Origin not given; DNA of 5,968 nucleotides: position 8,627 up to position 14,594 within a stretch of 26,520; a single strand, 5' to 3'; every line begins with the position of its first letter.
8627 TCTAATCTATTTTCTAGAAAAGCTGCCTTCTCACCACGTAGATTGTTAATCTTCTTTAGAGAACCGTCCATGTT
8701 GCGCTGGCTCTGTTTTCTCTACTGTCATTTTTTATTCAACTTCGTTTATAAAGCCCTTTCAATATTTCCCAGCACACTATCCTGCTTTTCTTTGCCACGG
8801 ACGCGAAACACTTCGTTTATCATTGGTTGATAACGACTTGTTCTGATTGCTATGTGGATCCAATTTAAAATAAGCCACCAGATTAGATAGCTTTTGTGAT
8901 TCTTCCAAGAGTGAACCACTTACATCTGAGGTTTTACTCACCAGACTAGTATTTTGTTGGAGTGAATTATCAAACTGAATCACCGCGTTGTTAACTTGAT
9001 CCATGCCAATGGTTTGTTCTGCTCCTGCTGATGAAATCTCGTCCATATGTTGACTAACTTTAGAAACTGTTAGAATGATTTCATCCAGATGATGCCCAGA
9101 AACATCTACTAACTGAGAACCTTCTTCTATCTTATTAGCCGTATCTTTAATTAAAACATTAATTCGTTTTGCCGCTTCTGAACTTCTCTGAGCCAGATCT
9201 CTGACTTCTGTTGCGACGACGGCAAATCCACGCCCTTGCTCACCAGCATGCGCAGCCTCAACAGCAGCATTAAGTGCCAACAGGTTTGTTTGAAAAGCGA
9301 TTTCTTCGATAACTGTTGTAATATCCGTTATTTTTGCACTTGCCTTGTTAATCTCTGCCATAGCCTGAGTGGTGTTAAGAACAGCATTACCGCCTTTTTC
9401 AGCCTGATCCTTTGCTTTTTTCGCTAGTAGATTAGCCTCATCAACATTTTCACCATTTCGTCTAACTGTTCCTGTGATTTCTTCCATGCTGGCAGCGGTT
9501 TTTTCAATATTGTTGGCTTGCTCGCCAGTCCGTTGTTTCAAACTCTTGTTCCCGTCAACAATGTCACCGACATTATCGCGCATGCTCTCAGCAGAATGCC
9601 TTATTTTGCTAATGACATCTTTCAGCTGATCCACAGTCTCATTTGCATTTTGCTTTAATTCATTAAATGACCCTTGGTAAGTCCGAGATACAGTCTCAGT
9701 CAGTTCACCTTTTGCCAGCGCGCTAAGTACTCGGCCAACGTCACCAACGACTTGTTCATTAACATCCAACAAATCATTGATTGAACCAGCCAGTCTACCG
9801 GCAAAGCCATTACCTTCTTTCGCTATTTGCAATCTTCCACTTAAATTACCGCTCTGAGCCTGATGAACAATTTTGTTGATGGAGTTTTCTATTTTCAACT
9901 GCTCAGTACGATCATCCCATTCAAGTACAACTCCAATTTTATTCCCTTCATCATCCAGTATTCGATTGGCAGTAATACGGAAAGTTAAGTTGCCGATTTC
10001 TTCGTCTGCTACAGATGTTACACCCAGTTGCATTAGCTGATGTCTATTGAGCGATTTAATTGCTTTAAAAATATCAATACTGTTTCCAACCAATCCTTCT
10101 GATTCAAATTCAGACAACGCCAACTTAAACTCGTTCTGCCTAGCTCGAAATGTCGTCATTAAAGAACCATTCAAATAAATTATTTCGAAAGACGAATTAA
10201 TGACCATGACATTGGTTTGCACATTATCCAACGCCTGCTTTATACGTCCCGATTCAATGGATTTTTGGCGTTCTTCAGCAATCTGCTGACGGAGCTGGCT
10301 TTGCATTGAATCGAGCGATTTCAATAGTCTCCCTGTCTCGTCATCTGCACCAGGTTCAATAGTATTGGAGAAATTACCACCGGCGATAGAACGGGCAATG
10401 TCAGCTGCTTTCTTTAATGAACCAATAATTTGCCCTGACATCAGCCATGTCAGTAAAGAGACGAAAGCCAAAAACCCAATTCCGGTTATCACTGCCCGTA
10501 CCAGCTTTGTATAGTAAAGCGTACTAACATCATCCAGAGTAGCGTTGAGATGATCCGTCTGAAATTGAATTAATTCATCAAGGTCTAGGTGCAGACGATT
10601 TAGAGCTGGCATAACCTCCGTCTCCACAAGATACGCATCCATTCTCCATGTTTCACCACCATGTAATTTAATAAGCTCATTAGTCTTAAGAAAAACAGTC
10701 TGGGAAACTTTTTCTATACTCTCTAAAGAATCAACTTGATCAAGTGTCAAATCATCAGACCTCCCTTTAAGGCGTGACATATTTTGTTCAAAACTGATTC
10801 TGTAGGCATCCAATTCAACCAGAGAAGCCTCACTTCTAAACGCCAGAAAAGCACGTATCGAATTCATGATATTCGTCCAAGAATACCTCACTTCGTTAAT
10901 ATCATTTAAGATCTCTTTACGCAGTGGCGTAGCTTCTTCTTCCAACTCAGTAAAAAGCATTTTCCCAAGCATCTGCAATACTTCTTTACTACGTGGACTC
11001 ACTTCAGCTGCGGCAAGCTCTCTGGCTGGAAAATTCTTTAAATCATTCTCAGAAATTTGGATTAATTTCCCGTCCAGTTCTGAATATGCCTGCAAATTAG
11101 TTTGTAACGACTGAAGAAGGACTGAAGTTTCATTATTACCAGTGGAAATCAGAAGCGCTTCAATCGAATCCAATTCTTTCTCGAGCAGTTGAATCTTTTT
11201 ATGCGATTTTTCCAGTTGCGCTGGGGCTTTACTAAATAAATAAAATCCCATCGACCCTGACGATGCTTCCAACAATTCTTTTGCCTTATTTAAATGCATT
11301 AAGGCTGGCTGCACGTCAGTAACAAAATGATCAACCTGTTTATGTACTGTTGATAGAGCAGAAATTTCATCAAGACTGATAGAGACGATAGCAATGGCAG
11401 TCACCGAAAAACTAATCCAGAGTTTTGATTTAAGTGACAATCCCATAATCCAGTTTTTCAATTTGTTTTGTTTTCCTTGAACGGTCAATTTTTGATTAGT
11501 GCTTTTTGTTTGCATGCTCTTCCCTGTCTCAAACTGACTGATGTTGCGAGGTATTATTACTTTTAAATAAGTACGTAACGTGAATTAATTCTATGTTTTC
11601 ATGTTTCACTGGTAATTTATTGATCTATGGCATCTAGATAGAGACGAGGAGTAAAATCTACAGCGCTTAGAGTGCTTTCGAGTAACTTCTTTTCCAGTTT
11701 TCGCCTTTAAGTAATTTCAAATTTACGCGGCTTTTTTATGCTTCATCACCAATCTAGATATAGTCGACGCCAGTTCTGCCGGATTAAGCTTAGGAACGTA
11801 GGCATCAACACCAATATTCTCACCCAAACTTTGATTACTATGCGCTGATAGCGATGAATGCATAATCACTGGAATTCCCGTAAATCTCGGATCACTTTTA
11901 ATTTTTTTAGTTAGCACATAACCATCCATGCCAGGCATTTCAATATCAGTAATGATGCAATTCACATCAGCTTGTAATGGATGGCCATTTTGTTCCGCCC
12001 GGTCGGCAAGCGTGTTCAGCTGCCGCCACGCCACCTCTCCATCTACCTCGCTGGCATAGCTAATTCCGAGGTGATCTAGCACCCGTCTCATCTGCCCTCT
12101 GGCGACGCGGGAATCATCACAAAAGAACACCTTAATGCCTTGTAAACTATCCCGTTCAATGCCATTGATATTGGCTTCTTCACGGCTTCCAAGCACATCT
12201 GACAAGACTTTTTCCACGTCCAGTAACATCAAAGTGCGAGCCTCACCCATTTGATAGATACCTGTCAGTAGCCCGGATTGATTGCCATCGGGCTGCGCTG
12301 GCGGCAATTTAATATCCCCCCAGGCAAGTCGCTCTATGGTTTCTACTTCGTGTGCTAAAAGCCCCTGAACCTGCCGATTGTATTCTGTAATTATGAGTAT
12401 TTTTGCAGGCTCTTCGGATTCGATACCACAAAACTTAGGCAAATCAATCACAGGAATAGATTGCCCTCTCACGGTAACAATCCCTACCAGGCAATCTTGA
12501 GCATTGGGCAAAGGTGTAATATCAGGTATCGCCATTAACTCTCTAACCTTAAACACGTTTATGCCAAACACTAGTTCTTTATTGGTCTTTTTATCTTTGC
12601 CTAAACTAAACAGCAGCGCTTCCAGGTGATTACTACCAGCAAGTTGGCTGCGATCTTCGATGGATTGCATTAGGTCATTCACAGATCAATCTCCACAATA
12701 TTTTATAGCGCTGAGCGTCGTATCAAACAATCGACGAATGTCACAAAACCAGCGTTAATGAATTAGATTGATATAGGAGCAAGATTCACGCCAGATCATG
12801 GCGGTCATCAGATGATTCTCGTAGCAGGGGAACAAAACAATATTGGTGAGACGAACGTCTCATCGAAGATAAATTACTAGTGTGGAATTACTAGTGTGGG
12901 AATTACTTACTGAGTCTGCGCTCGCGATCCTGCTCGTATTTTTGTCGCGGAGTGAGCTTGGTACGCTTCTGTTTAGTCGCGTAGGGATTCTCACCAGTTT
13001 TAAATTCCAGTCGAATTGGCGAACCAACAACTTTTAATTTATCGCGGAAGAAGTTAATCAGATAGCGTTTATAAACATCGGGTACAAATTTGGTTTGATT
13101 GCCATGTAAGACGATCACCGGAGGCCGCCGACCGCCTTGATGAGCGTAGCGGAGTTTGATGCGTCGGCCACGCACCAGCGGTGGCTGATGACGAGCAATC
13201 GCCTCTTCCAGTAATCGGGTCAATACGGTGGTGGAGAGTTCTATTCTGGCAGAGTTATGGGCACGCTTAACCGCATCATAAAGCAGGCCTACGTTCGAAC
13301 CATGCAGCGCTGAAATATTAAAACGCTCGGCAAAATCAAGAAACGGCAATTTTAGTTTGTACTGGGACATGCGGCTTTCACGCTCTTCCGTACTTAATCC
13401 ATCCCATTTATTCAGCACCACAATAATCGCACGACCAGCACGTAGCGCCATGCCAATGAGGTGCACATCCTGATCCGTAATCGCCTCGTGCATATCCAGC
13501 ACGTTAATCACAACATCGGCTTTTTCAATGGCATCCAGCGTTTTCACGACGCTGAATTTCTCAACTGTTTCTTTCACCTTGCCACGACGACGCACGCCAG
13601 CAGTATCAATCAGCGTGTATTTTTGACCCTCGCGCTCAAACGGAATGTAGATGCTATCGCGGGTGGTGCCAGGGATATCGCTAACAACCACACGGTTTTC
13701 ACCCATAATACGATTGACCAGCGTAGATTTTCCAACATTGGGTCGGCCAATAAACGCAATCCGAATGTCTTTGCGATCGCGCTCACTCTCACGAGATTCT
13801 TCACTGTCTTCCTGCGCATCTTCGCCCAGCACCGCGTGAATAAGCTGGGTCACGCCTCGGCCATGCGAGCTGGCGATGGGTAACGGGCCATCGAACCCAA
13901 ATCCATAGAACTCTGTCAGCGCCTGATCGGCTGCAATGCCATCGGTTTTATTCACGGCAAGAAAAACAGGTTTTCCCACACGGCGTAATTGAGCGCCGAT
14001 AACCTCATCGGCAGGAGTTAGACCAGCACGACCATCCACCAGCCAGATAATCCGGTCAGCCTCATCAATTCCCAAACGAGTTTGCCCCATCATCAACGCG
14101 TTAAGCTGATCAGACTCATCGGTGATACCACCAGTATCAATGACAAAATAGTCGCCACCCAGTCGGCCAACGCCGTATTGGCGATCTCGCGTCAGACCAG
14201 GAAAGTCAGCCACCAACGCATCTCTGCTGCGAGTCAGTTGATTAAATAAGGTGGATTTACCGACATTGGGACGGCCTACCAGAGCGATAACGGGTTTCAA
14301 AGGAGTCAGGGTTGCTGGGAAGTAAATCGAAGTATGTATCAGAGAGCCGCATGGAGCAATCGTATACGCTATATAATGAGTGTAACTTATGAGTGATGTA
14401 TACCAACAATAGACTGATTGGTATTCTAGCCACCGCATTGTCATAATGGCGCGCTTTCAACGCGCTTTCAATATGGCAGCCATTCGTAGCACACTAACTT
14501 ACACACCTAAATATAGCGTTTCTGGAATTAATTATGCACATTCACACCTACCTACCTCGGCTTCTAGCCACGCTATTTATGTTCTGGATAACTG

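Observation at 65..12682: Non-canonical F7/Che2-like chemosensory system predicted to integrate O2, Zn/redox and a periplasmic ligand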

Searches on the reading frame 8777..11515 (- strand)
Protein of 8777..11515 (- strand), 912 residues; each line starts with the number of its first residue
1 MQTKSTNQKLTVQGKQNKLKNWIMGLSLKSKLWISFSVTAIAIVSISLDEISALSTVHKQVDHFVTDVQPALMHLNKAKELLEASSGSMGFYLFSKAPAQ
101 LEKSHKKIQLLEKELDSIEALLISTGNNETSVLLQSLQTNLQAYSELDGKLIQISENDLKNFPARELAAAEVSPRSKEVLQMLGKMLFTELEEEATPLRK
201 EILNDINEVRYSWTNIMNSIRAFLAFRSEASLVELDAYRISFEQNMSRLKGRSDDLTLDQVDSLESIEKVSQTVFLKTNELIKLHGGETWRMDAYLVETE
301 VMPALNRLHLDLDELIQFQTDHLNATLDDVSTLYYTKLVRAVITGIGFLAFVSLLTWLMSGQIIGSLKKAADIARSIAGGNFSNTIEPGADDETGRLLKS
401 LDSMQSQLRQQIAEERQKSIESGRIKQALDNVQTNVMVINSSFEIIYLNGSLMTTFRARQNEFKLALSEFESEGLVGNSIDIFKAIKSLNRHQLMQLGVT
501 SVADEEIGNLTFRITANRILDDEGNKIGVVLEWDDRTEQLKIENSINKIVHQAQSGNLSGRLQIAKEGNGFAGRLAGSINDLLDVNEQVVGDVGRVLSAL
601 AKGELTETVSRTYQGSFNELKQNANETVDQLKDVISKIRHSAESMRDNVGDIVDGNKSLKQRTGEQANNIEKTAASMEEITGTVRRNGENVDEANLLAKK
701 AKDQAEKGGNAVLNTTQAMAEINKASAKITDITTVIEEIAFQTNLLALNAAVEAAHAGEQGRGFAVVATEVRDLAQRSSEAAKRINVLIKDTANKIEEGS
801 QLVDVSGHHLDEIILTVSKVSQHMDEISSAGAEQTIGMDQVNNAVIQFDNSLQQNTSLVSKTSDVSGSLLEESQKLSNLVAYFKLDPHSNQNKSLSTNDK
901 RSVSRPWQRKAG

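Call 3: search_protein_families(library=pfam, proteins=[window:8777-11515:-], max_evalue=0.01)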
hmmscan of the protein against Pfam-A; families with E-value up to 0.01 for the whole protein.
window:8777-11515:- (912 aa): 6 families
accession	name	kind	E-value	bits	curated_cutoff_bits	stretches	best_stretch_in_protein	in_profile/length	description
PF00015.26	MCPsignal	-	5.4e-47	160.3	34.6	1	697-849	3-169/172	Methyl-accepting chemotaxis protein (MCP) signalling domain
PF18947.5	HAMP_2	-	2.8e-10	40.4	24.3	1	575-631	9-65/67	HAMP domain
PF12729.13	4HB_MCP_1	-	7.9e-10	39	27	1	26-186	2-162/181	Four helix bundle sensory module for signal transduction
PF00672.30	HAMP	-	1e-08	35.8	25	1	358-410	1-53/53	HAMP domain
PF06013.18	WXG100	-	0.0062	17.2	27.3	1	610-647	46-83/86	Proteins of 100 residues with WXG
PF22097.1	McpB_HAMP_1st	-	0.0088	16.6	27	0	369-411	15-57/57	Methyl-accepting chemotaxis protein McpB, first HAMP domain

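Call 18: search_solved_structures(query=window:8777-11515:-, max_evalue=0.01, show_alignments=0)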
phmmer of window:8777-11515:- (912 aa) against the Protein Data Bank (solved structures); distinct sequences matched with E-value up to 0.01: 18.
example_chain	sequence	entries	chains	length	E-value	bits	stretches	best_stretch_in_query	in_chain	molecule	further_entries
6s1k_E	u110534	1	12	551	2.1e-64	221.6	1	635-892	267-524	Methyl-accepting chemotaxis protein I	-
3zx6_A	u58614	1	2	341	3.8e-63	217.5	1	599-897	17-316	HAMP, METHYL-ACCEPTING CHEMOTAXIS PROTEIN I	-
8c5v_I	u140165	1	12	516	5.2e-63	217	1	635-884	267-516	Methyl-accepting chemotaxis protein I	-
1qu7_A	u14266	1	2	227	1.1e-56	196.2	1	662-886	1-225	METHYL-ACCEPTING CHEMOTAXIS PROTEIN I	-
31cj_A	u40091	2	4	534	3.2e-40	141.7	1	635-880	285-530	Aerotaxis receptor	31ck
3vol_A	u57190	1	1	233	2.6e-34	122.1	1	422-632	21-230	Aerotaxis transducer Aer2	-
2ch7_A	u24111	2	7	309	2.7e-17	65.8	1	617-866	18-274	METHYL-ACCEPTING CHEMOTAXIS PROTEIN | Methyl-accepting chemotaxis protein 2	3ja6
3ja6_H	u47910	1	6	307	1.2e-16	63.7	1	617-862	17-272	Methyl-accepting chemotaxis protein 2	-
2ch7_B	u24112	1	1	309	1.6e-16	63.3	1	617-866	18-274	METHYL-ACCEPTING CHEMOTAXIS PROTEIN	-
6s18_A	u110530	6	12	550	1.7e-14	56.6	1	651-798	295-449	Aromatic acid chemoreceptor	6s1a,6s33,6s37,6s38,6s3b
4hi4_A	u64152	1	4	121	1e-12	50.7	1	423-539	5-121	Aerotaxis transducer Aer2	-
4jpb_B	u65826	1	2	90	1.9e-10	43.2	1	727-794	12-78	Methyl-accepting chemotaxis protein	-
3g6b_A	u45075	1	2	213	2.6e-10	42.7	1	709-827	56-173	Methyl-accepting chemotaxis protein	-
3ur1_C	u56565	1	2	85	2.9e-10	42.6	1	732-794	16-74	Methyl-accepting chemotaxis protein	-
3g67_A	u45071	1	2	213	3e-10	42.5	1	709-854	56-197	Methyl-accepting chemotaxis protein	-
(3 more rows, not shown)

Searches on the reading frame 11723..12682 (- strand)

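Call 3: search_protein_families(library=pfam, proteins=[window:11723-12682:-], max_evalue=0.01)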
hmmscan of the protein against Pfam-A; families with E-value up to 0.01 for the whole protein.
window:11723-12682:- (319 aa): 2 families
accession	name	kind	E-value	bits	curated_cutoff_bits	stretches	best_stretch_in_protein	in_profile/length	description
PF01584.24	CheW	-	8.8e-31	106.8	23.5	1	22-162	2-136/138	CheW-like domain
PF00072.30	Response_reg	-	2.4e-12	47.5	30.2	1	185-306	1-108/111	Response regulator receiver domain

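Call 39: search_protein_families(library=ncbifam, proteins=[window:11723-12682:-], max_evalue=1)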
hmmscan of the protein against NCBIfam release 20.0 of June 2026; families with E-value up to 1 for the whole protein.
window:11723-12682:- (319 aa): 62 families (the best 25 are shown)
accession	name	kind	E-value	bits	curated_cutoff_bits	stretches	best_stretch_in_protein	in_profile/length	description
NF007903.0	PRK10612.1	equivalog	2e-10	40.7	260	1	6-161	2-152/167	chemotaxis protein CheW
NF007135.0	PRK09581.1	equivalog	2.9e-10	39.5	474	1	238-303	45-111/457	PleD family two-component system response regulator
NF045944.1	ResRegRpaBCyano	equivalog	7.4e-08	32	330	1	238-316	40-116/229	response regulator transcription factor RpaB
NF001965.0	PRK00742.1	subfamily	2.7e-07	30.1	293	1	182-283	3-90/357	chemotaxis-specific protein-glutamate methyltransferase CheB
NF007901.0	PRK10610.1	equivalog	1.1e-06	28.8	189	1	183-298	6-109/129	chemotaxis response regulator CheY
NF007005.1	PRK09468.1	equivalog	1.1e-06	28.3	331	1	237-314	45-121/237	osmolarity response regulator transcription factor OmpR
NF041209.1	resp_regPieR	equivalog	1.7e-06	27.8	450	1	236-310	41-113/231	two component system response regulator PieR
NF053854.1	RespRegPhoBBctds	equivalog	2.2e-06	27.2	270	1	226-298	28-100/225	two-component system response regulator PhoB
NF007982.1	PRK10710.1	equivalog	2.5e-06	27.2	380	1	237-313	49-123/235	envelope stress response regulator BaeR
TIGR02154.1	PhoB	equivalog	5.7e-06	25.8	296.2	1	241-308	48-116/226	phosphate regulon transcriptional regulator PhoB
NF007977.0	PRK10701.1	equivalog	7.2e-06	25.7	330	1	225-315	33-118/241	two-component system response regulator RstA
NF008378.0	PRK11173.1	equivalog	9.4e-06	25.1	334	1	236-313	44-119/238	two-component system response regulator ArcA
NF041866.1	EpsW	equivalog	9.6e-06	25.2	200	1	184-315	7-127/131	exopolysaccharide biosynthesis response regulator EpsW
NF033120.0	vanR_FM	exception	1e-05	25.3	460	1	239-308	47-114/231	vancomycin resistance response regulator transcription factor, VanR-F/VanR-M family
NF012023.0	PRK15479.1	equivalog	1.3e-05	24.8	337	1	241-306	46-107/224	transcriptional regulator TctD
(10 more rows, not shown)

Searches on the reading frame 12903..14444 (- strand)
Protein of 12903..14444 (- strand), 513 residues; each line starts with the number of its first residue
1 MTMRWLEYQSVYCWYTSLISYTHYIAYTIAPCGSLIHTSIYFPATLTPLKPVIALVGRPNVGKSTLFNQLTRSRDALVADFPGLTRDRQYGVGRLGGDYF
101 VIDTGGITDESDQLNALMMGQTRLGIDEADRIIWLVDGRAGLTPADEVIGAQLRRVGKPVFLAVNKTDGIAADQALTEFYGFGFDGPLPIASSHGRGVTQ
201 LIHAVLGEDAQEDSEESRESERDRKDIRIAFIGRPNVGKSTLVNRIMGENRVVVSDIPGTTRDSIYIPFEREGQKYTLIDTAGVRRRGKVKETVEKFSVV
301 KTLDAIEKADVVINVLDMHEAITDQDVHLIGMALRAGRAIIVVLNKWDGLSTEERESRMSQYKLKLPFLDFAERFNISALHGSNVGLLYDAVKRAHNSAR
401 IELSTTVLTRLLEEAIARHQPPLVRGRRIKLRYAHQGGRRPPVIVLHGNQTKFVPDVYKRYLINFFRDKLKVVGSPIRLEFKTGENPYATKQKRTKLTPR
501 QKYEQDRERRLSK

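Call 5: search_protein_families(library=pfam, proteins=[window:12903-14444:-], max_evalue=0.001)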
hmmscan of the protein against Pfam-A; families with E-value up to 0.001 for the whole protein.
window:12903-14444:- (513 aa): 14 families
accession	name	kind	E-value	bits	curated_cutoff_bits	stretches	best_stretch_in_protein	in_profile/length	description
PF01926.29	MMR_HSR1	-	3.6e-57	191.8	21.9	2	228-346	1-113/113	50S ribosome-binding GTPase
PF02421.24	FeoB_N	-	8.3e-29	100.6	27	2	228-356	2-124/156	Ferrous iron transport protein B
PF14714.11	KH_dom-like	-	2.2e-27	95.6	27.3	1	403-482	2-81/81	KH-domain-like of EngA bacterial GTPase enzymes, C-terminal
PF00009.33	GTP_EFTU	-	8.9e-17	61.7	26.5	1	228-394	5-184/188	Elongation factor Tu GTP binding domain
PF00350.29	Dynamin_N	-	7.7e-13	49.3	27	0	229-262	1-34/168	Dynamin family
PF03193.22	RsgA_GTPase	-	2.5e-10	40.9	30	1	223-286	103-170/174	RsgA GTPase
PF04548.22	AIG1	-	1.9e-06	27.8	27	1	228-330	2-104/212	AIG1 family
PF02492.25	cobW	-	1.7e-05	24.9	20.7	0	278-363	88-169/180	CobW/HypB/UreG, nucleotide-binding domain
PF08477.19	Roc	-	4.5e-05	24.1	27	0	228-251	1-24/119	Ras of Complex, Roc, domain of DAPkinase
PF00005.33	ABC_tran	-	0.00018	22.6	25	0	228-252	13-37/137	ABC transporter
PF13401.12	AAA_22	-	0.00019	22.2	27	0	51-76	6-31/130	AAA domain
PF13479.12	AAA_24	-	0.00041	20.7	27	0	226-263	2-36/195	AAA domain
PF03266.21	NTPase_1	-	0.00054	20.3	23.9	0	229-252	2-25/168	NTPase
PF00931.28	NB-ARC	-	0.00083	19.1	23.5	0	52-83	20-51/248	NB-ARC domain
